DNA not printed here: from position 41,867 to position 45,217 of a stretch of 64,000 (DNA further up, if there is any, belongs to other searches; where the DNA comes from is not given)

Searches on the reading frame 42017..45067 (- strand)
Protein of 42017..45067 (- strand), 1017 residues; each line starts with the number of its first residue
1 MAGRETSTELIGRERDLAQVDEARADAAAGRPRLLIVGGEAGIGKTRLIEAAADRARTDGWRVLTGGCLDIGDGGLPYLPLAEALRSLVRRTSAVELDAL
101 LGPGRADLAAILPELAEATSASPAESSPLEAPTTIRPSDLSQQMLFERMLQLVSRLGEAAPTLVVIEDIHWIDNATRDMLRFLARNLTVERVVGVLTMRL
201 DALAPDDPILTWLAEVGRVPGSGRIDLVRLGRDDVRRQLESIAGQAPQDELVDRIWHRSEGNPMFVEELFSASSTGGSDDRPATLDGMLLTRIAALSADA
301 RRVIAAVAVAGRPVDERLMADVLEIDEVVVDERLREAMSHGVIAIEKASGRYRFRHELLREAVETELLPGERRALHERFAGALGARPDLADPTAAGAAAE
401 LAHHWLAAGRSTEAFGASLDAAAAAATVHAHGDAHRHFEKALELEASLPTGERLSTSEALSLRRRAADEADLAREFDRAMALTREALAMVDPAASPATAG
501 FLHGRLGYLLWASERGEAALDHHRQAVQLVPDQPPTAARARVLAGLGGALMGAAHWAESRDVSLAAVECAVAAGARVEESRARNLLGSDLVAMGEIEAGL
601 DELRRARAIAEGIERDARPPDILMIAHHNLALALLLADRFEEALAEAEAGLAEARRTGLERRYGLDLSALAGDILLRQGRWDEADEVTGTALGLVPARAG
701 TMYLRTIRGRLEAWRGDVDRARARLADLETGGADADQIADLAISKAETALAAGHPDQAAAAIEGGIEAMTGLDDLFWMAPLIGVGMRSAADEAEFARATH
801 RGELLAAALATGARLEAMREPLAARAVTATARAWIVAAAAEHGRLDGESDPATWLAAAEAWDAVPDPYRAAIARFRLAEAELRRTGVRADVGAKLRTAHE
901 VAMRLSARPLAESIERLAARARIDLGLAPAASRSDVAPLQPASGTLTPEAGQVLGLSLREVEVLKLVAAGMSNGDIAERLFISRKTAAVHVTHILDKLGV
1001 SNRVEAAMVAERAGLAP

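Call 88: search_protein_families(library=pfam, proteins=[window:42017-45067:-], max_evalue=0.0001)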
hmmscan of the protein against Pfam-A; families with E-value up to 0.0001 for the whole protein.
window:42017-45067:- (1017 aa): 4 families
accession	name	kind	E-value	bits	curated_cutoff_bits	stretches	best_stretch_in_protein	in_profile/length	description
PF13191.12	AAA_16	-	2e-29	103.7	32.6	1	9-191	1-163/167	AAA ATPase domain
PF00196.25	GerE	-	3.1e-19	68.8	23.5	1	956-1010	3-57/57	Bacterial regulatory proteins, luxR family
PF13401.12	AAA_22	-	5.1e-07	30.5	27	1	32-186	5-106/130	AAA domain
PF00515.34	TPR_1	-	1.6e-05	24.9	27.8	0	503-532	4-33/34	Tetratricopeptide repeat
